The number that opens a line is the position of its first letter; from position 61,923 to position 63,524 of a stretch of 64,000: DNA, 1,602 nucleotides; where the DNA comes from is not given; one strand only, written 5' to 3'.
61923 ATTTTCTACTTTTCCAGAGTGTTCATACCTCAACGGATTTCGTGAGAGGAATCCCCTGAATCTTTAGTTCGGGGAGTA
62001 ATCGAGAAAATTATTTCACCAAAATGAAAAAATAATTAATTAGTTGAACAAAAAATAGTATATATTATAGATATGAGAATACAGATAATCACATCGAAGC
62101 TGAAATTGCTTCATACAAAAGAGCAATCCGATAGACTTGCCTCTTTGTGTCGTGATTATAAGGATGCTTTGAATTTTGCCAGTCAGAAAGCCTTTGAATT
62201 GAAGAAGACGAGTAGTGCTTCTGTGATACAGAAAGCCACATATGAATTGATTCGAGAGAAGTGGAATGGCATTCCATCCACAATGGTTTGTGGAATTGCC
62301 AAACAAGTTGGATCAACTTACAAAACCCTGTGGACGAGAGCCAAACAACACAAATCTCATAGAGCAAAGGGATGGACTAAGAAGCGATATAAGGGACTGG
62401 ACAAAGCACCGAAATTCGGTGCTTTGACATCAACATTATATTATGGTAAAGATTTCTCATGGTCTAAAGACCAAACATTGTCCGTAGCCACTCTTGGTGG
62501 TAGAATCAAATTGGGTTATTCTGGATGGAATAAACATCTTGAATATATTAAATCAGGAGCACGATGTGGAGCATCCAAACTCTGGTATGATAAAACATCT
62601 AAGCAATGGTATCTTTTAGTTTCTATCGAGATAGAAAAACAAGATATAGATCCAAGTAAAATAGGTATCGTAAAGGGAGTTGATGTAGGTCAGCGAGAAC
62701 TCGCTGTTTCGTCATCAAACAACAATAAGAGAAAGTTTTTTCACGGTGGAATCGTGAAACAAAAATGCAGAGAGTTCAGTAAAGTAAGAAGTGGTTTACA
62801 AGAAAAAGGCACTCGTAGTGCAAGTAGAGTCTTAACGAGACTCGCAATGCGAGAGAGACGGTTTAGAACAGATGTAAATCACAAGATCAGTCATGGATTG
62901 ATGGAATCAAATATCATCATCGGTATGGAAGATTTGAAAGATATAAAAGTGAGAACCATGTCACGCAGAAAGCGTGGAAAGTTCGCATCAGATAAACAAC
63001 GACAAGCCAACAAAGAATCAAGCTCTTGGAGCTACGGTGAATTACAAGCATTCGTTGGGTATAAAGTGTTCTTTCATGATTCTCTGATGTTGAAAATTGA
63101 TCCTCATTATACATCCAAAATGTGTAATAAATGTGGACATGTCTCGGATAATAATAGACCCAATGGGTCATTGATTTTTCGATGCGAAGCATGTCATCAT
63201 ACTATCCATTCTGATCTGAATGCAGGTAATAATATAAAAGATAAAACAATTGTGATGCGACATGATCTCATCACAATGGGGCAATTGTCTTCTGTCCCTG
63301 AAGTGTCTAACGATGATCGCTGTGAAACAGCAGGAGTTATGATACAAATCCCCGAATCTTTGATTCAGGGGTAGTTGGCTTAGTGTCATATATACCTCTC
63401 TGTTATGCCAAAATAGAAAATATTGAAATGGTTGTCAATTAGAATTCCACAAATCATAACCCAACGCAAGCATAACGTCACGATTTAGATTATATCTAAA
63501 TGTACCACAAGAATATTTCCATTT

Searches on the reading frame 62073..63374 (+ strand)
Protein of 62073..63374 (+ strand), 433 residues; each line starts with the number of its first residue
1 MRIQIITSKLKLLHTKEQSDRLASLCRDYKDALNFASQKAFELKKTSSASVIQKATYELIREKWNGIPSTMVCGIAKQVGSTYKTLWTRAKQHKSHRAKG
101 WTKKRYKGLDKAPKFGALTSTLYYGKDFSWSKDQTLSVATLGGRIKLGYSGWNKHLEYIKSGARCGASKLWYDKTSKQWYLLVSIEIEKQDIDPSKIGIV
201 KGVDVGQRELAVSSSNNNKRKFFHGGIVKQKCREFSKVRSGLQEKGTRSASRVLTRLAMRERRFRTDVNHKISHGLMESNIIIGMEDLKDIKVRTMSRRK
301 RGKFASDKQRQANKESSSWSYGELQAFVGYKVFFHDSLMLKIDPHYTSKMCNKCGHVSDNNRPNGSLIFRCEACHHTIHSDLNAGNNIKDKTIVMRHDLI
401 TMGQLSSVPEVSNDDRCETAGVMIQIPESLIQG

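Call 44: search_protein_families(library=pfam, proteins=[window:62073-63374:+], max_evalue=0.001)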
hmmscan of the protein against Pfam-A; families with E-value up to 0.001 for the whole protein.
window:62073-63374:+ (433 aa): 2 families
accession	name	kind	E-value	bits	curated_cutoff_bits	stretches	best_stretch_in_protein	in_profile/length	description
PF07282.18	Cas12f1-like_TNB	-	1.2e-15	57.8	26.3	1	321-388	1-60/60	Cas12f1-like, TNB domain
PF01385.25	OrfB_IS605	-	8.8e-12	45.7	30.5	1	192-289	10-112/120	Probable transposase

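Call 80: search_protein_families(library=ncbifam, proteins=[window:62073-63374:+], max_evalue=1)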
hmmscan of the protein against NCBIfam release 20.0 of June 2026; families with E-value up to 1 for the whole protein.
window:62073-63374:+ (433 aa): 8 families
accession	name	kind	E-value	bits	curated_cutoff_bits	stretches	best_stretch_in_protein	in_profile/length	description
NF040570.1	guided_TnpB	subfamily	6.6e-45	154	100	1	10-390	3-388/389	RNA-guided endonuclease TnpB family protein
NF049972.1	CRISPR_Cas12f2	exception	3.7e-26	92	450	2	176-392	306-519/524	type V CRISPR-associated effector Cas12f2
NF038280.1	IS607_TnpB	exception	3.8e-18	65.7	350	1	176-395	179-392/431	IS607 family element RNA-guided endonuclease TnpB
NF038281.1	IS200_TnpB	exception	7.9e-17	61.4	425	1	138-392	118-359/360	IS200/IS605 family element RNA-guided endonuclease TnpB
NF038192.1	V_cas_c2c8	exception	2.5e-09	36.8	350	1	245-359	334-455/457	type V CRISPR-associated protein C2c8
TIGR01765.1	tspaseT_teng_N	subfamily_domain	4.7e-06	26.5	47.25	1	7-76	1-71/73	transposase, putative, N-terminal domain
TIGR01766.2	TIGR01766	domain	3.1e-05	24.4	32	1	261-348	1-82/82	IS200/IS605 family accessory protein TnpB-related protein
TIGR03890.1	nif11_cupin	hypoth_equivalog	0.025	14.2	159.45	1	150-183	89-122/171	Nif11 domain/cupin domain-containing protein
